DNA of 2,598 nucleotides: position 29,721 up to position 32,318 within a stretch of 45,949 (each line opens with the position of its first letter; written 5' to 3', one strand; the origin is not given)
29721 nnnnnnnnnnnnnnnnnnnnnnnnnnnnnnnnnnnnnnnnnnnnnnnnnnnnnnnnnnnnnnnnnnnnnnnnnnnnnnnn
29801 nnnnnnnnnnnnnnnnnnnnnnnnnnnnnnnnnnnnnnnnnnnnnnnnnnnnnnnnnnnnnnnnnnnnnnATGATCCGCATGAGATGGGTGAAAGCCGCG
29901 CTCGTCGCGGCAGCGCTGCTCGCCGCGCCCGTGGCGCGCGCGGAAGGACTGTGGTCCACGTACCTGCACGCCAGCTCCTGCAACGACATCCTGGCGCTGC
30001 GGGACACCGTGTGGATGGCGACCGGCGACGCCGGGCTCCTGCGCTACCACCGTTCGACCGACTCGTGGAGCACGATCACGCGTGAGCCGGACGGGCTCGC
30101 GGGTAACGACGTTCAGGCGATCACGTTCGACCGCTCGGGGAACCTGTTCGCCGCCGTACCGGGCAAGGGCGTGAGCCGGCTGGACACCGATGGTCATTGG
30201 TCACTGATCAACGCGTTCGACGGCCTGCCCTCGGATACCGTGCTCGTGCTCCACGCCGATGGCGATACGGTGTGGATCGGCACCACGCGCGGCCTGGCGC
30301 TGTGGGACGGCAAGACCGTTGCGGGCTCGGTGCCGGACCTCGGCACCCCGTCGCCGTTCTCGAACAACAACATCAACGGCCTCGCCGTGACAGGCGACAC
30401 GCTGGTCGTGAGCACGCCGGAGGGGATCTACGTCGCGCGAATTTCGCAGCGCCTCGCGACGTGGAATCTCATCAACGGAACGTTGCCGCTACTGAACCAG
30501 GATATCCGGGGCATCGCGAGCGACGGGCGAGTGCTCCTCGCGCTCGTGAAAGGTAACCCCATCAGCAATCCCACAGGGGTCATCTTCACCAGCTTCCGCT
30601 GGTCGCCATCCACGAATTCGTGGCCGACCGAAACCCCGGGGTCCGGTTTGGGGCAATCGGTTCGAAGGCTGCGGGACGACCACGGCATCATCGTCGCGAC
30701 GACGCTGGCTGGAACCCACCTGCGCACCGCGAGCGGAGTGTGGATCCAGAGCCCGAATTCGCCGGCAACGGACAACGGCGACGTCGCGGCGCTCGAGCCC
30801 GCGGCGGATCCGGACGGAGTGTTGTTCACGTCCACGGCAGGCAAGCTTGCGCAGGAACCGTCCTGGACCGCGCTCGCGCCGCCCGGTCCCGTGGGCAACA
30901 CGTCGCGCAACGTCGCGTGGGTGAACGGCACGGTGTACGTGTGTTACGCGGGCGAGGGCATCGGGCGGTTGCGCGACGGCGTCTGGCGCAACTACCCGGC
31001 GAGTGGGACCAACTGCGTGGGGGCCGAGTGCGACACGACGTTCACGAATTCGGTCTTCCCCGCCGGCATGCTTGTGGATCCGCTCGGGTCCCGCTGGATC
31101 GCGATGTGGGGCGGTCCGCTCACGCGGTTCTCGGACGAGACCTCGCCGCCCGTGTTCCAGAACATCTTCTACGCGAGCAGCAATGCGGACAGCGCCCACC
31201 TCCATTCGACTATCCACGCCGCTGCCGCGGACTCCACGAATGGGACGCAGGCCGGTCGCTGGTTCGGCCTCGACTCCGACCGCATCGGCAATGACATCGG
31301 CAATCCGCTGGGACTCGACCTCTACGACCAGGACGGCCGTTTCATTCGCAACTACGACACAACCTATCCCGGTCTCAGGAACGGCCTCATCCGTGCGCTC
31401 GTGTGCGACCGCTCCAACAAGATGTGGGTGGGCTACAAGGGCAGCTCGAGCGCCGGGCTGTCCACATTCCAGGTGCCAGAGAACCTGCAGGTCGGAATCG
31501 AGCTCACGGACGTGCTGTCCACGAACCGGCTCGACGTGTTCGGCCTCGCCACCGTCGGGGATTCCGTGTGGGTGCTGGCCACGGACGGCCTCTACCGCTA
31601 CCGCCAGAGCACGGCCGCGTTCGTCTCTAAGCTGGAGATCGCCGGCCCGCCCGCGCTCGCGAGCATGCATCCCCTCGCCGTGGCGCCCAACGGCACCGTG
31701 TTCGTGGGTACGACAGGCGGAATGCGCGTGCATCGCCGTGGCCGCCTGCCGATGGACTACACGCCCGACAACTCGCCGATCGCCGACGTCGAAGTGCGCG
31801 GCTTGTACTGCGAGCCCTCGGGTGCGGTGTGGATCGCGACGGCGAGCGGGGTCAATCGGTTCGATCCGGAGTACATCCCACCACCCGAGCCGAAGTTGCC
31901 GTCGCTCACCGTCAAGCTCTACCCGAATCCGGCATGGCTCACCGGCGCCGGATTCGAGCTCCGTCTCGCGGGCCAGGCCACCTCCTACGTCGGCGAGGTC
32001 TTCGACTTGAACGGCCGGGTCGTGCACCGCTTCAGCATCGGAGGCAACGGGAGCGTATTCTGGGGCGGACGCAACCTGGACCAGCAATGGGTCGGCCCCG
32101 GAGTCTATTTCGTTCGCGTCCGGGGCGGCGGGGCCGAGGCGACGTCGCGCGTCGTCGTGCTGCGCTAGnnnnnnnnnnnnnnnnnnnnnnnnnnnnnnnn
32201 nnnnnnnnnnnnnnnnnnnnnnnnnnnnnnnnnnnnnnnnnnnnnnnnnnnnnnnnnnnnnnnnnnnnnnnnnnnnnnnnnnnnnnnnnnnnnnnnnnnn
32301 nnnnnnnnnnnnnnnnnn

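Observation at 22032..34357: T9SS-type cargo gene embedded among Wzx, AsnB-like amidotransferase, FemAB-like and GT4 genes: possible cargo-anchoring glycan pathway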

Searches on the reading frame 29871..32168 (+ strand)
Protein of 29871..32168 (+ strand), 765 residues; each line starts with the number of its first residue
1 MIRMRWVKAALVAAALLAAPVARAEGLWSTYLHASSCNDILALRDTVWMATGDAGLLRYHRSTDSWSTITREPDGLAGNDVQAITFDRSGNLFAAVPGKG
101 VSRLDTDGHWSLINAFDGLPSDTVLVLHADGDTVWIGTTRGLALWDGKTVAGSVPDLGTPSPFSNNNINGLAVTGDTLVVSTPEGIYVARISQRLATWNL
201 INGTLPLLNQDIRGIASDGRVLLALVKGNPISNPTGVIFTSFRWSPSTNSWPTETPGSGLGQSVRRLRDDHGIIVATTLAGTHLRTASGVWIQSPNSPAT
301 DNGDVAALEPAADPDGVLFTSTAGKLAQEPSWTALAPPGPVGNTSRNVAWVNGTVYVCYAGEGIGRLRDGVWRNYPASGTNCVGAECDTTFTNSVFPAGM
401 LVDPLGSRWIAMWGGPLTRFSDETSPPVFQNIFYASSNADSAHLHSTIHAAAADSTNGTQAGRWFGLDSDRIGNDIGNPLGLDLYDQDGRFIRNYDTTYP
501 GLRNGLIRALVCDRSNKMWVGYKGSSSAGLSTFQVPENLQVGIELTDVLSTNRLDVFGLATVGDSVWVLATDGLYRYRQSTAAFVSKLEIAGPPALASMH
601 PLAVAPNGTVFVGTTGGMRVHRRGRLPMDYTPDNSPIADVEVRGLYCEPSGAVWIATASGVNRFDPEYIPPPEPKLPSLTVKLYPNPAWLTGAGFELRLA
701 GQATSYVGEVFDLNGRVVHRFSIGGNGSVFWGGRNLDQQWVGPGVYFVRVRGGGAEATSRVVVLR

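Call 8: search_protein_families(library=pfam, proteins=[window:29871-32168:+], max_evalue=0.01)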
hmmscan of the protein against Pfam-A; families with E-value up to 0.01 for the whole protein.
window:29871-32168:+ (765 aa): 3 families
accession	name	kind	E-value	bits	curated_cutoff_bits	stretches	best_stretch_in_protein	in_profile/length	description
PF07494.17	Reg_prop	-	9.6e-12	44.1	20.4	0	501-521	1-21/24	Two component regulator propeller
PF08450.18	SGL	-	0.00016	21.8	26.3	0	34-103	39-110/246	SMP-30/Gluconolactonase/LRE-like region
PF18962.6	Por_Secre_tail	-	0.0031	18.2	27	0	683-763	1-75/75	Secretion system C-terminal sorting domain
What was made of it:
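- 29943..31880 (+): double beta-propeller region (residues 25-670). Reg_prop repeats (call 8).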

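Call 9: search_protein_families(library=ncbifam, proteins=[window:29871-32168:+], max_evalue=0.01)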
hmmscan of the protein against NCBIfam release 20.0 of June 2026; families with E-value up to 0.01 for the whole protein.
window:29871-32168:+ (765 aa): 2 families
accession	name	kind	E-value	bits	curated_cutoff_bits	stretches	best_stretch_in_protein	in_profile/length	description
NF052228.1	T9SS_PorZ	equivalog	4.7e-14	51.8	260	1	630-750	624-740/757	type IX secretion system anionic LPS delivery protein PorZ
TIGR04183.1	Por_Secre_tail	domain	1e-08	35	23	1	683-763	1-71/72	T9SS type A sorting domain-containing protein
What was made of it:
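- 29871..32168 (+): PorZ-like protein (765 aa): signal peptide, two beta-propellers, T9SS C-terminal domain. NCBIfam PorZ 51.8 bits, cutoff 260 (call 9).
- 31917..32165 (+): T9SS type A C-terminal domain (residues 683-765), seven-strand beta-sandwich. TIGR04183 35 bits, cutoff 23 (call 9).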

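Call 12: search_solved_structures(query=window:29871-32168:+, max_evalue=1, show_alignments=2)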
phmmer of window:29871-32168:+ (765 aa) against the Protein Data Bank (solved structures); distinct sequences matched with E-value up to 1: 4.
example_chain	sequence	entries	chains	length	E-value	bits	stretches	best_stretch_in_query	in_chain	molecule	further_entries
3v9f_A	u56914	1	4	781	1.7e-12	49.6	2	43-171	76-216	Two-component system sensor histidine kinase/response regulator, hybrid (One-component sys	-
4a2l_A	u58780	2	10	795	3.9e-12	48.4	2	522-666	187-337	TWO-COMPONENT SYSTEM SENSOR HISTIDINE KINASE/RESPONSE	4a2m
3va6_A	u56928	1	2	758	5.7e-09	37.9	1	477-662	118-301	Two-component system sensor histidine kinase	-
3ott_A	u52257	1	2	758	5.7e-09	37.9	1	477-662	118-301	Two-component system sensor histidine kinase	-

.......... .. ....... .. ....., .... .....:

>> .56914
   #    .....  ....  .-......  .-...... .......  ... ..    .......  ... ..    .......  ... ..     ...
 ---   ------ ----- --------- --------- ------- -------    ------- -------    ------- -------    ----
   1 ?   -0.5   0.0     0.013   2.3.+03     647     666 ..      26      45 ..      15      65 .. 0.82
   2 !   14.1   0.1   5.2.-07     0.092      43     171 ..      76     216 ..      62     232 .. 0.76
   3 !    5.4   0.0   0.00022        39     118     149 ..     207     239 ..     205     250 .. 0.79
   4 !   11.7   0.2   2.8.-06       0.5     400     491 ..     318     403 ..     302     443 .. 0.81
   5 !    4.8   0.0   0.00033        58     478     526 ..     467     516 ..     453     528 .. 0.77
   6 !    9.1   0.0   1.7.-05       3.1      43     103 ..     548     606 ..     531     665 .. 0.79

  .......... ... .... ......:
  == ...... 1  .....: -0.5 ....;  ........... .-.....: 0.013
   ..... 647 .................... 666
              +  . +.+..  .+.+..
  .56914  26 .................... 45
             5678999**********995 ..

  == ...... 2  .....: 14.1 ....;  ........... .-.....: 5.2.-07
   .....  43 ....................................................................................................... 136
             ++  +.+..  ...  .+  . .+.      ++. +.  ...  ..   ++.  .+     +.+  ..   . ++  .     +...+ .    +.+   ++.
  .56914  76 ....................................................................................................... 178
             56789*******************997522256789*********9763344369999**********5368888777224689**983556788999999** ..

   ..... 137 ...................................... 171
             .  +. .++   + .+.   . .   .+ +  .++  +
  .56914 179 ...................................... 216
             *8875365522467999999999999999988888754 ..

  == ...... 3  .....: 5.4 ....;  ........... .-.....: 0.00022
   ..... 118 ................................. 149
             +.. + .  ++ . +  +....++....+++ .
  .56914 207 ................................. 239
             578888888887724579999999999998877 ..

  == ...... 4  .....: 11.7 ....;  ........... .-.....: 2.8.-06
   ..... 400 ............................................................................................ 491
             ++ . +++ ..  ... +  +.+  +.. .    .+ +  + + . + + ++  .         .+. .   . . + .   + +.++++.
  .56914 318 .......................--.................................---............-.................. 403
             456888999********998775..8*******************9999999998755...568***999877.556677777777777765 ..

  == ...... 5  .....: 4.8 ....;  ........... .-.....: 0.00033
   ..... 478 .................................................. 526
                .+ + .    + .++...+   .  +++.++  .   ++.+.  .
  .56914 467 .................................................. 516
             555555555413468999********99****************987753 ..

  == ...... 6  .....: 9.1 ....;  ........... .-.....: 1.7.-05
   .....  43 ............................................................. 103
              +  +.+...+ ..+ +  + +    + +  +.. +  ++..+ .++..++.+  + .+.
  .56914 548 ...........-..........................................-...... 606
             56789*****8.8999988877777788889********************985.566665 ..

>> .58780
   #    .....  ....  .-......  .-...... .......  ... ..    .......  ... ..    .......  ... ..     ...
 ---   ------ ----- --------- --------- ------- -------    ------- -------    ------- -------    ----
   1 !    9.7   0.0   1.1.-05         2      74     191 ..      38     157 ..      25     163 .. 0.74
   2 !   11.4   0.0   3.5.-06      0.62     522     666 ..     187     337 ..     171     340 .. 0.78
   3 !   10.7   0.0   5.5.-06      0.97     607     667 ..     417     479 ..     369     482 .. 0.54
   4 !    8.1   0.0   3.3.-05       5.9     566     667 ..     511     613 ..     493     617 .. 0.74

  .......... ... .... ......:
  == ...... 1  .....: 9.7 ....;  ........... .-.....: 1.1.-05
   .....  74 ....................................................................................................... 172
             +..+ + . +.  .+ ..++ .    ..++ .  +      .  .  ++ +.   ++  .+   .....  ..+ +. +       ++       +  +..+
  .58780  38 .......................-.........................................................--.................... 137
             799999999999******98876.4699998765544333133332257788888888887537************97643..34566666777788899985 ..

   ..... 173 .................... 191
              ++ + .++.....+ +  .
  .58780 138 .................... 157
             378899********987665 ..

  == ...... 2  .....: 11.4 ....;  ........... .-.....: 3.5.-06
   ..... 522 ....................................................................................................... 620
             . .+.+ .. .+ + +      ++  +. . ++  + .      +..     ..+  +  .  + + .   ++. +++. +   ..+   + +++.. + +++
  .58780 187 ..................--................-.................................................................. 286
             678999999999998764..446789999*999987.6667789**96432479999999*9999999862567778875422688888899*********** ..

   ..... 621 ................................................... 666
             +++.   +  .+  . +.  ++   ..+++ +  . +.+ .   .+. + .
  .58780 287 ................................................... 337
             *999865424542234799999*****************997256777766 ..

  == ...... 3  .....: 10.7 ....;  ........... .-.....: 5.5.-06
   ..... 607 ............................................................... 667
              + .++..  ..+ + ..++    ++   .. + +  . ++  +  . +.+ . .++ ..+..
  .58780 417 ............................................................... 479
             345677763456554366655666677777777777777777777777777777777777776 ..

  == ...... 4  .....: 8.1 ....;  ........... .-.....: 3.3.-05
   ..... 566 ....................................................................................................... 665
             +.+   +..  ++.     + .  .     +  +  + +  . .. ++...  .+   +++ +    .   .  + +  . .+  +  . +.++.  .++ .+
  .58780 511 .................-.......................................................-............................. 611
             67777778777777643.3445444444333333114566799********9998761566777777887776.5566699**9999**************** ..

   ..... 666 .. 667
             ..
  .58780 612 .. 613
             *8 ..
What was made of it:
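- On PorZ family (T9SS attachment-complex A-LPS delivery protein): The single sequence g10 found no PorZ at E<=1 (call 12).
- Tried and rejected: A single-sequence search of g10 against PDB sequences found only HTCS sensors, not PorZ (call 12).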

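Call 19: find_homologous_proteins(query=window:29871-32168:+, max_evalue=0.00001)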
Query window:29871-32168:+ (765 aa): 161 proteins with E <= 0.00001 among 8000 candidates; the best 120 are listed.
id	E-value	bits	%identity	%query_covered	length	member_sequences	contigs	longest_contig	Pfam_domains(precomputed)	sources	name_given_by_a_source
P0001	0.0e+0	1753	100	100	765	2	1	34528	PF07494.18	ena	-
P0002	0.0e+0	1454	83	100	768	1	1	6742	PF07494.18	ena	-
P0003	0.0e+0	1304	74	100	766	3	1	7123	PF07494.18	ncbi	-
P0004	0.0e+0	1296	75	99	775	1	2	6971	PF07494.18,PF13860.13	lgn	-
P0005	0.0e+0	1274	73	97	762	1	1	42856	PF07494.18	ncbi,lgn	-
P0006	0.0e+0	1203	70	97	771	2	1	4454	PF07494.18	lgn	-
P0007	0.0e+0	1193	68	99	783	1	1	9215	PF07494.18,PF13860.13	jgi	-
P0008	0.0e+0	1192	70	99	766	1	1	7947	PF07494.18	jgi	jgi:hypothetical protein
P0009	0.0e+0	1190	70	99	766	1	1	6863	PF07494.18,PF13860.13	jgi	jgi:hypothetical protein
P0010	0.0e+0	1181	70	99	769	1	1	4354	PF07494.18,PF13860.13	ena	-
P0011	0.0e+0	1180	69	99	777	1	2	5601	PF07494.18,PF13860.13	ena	-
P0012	0.0e+0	1178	68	98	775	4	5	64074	PF07494.18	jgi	jgi:hypothetical protein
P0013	0.0e+0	1176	68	99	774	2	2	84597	PF07494.18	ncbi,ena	-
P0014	0.0e+0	1157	69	99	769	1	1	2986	PF07494.18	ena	-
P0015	0.0e+0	1150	67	99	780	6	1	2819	PF07494.18,PF13860.13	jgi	-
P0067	4.2e-179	616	44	100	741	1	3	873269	PF07494.18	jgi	-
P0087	7.5e-165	568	43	100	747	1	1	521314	PF07494.18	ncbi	ncbi:MAG: hypothetical protein U0704_01335 [Candidatus Eisenbacteria bacterium]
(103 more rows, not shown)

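Call 21: find_encoding_contigs(protein=P0087, flank=10000, max_places=2)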
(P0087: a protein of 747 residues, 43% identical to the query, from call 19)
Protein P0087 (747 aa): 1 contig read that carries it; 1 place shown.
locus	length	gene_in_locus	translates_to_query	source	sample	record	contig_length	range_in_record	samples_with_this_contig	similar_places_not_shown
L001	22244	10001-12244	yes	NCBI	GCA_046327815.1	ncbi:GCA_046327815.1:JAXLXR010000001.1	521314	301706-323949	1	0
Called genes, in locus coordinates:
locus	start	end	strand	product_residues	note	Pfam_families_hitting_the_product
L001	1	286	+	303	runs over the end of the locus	PF00535:Glycos_transf_2, PF13641:Glyco_tranf_2_3, PF13632:Glyco_trans_2_3 (weak)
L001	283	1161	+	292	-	PF13489:Methyltransf_23, PF08241:Methyltransf_11, PF08242:Methyltransf_12 (weak), PF13649:Methyltransf_25, PF13847:Methyltransf_31 (faint)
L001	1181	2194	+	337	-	-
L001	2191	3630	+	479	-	PF01943:Polysacc_synt, PF13440:Polysacc_synt_3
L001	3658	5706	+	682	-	PF13522:GATase_6, PF13537:GATase_7, PF00733:Asn_synthase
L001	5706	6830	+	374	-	PF13692:Glyco_trans_1_4, PF13524:Glyco_trans_1_2 (weak)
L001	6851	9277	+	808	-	PF09586:YfhO (weak)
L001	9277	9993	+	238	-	PF00535:Glycos_transf_2, PF13641:Glyco_tranf_2_3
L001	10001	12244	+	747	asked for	PF07494:Reg_prop (faint)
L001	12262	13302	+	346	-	PF13480:Acetyltransf_6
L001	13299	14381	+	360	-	PF13439:Glyco_transf_4, PF13477:Glyco_trans_4_2, PF13579:Glyco_trans_4_4, PF00534:Glycos_transf_1, PF13692:Glyco_trans_1_4, PF13524:Glyco_trans_1_2 (weak)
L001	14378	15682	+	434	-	PF13439:Glyco_transf_4 (faint), PF13579:Glyco_trans_4_4, PF00534:Glycos_transf_1 (faint), PF13692:Glyco_trans_1_4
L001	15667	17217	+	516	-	-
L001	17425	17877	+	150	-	PF02381:MraZ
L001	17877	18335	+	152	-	PF01740:STAS, PF13466:STAS_2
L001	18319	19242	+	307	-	PF01795:Methyltransf_5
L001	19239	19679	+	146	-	-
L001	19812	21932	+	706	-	PF03717:PBP_dimer, PF00905:Transpeptidase, PF03793:PASTA (weak)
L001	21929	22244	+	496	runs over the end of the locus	PF01225:Mur_ligase, PF08245:Mur_ligase_M, PF02875:Mur_ligase_C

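Call 29: find_encoding_contigs(protein=P0067, flank=10000, max_places=2)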
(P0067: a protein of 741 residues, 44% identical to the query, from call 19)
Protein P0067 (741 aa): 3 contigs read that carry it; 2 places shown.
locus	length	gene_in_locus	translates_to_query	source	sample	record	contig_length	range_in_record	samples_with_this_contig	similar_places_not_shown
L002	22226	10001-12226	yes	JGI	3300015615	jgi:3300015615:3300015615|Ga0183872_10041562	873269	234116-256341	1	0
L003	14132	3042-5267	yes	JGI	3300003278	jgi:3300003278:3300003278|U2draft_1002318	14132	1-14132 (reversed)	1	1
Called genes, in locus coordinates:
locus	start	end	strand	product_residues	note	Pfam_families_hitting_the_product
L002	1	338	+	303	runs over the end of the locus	PF00535:Glycos_transf_2, PF13641:Glyco_tranf_2_3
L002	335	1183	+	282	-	PF13489:Methyltransf_23, PF08241:Methyltransf_11, PF13649:Methyltransf_25, PF13847:Methyltransf_31 (faint)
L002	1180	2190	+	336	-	PF13524:Glyco_trans_1_2 (faint)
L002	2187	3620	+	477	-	PF01943:Polysacc_synt, PF13440:Polysacc_synt_3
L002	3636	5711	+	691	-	PF13522:GATase_6, PF13537:GATase_7, PF00733:Asn_synthase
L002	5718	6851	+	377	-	PF13692:Glyco_trans_1_4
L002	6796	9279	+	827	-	-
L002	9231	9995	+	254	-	PF00535:Glycos_transf_2, PF13641:Glyco_tranf_2_3 (weak)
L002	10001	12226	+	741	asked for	PF07494:Reg_prop (faint)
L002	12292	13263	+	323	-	PF13480:Acetyltransf_6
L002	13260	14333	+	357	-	PF13439:Glyco_transf_4, PF13477:Glyco_trans_4_2, PF13579:Glyco_trans_4_4, PF00534:Glycos_transf_1, PF13692:Glyco_trans_1_4, PF13524:Glyco_trans_1_2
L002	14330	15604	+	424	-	PF13439:Glyco_transf_4, PF13579:Glyco_trans_4_4, PF13692:Glyco_trans_1_4 (weak)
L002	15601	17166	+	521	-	-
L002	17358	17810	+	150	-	PF02381:MraZ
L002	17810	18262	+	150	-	PF01740:STAS, PF13466:STAS_2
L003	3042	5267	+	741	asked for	PF07494:Reg_prop (faint)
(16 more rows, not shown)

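Call 35: predict_structure(alignment_id=A1)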
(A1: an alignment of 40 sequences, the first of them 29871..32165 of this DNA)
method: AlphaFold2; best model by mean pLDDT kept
length: 765 residues; sequences in the alignment: 40
mean_pLDDT: 90.1   pTM: 0.80
mean pLDDT of the five models: 90.1, 89.9, 89.1, 88.8, 87.3
residues with pLDDT >= 90: 547; 70-90: 174; 50-70: 34; < 50: 10
segments of 3 or more residues with pLDDT < 50: 1-3, 18-24
pLDDT, mean of each block of 10 residues (from residue 1): 53 55 68 94 95 95 91 86 94 95 88 90 95 95 90 81 95 95 96 92 88 94 95 90 93 92 93 94 92 94 86 96 93 91 95 94 91 80 63 88 92 93 84 91 94 94 95 79 95 94 92 97 86 96 94 94 96 96 96 93 96 97 93 91 96 96 89 68 92 90 91 91 90 92 94 87 92
secondary structure, 60 per line:
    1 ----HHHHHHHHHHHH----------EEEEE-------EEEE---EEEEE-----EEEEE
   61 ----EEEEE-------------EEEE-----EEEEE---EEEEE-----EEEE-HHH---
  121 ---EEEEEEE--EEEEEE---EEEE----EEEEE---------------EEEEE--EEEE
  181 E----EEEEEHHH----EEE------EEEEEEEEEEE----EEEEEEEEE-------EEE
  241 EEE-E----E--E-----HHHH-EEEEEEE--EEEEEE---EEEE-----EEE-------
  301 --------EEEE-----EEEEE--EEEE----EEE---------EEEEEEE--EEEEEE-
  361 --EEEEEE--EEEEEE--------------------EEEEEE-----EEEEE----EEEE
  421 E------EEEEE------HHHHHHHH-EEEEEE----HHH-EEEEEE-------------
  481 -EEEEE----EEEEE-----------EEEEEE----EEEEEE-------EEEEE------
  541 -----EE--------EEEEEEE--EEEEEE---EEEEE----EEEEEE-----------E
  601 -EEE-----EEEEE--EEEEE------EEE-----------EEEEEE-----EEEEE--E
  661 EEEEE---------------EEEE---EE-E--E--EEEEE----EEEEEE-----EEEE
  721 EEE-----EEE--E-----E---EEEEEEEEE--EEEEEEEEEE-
elements in order (helices of 4 or more, strands of 3 or more residues): H5-16 E27-31 E39-42 E46-50 E56-60 E65-69 E83-86 E92-96 E100-104 E110-113 E124-130 E133-138 E142-145 E150-154 E170-174 E177-181 E186-190 E198-200 E207-217 E222-230 E238-243 H259-262 E264-270 E273-278 E282-285 E291-293 E309-312 E318-322 E325-328 E333-335 E345-351 E354-359 E363-368 E371-376 E397-402 E408-412 E417-421 E428-432 H439-446 E448-453 E462-467 E482-486 E491-495 E507-512 E517-522 E530-534 E556-562 E565-570 E574-578 E583-588 E602-604 E610-614 E617-621 E628-630 E642-647 E653-657 E660-665 E681-684 E697-701 E706-711 E717-723 E729-731 E744-752 E755-764
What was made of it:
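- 29871..32168 (+): AF2 pLDDT 90.1, pTM 0.80 (call 35).
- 29871..29942 (+): signal peptide (residues 1-24, ...PVARA/EG). Low pLDDT helix 5-16 in the model (call 35).
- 29943..31880 (+): 54 strands of 3 or more residues in the model, consistent with 14 four-stranded blades (call 35).
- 31917..32165 (+): Seven strands in the model (call 35).
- On PorZ family (T9SS attachment-complex A-LPS delivery protein): AF2 model pLDDT 90.1 with 54 propeller strands plus a 7-strand CTD (call 35).
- The AF2 model (pLDDT 90.1, pTM 0.80, call 35) has PorZ 5M11 as best PDB match (E 9.1e-28, TM 0.59/0.60). It ends in a T9SS CTD instead of the Y_Y_Y domain (calls 8, 9, 35).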
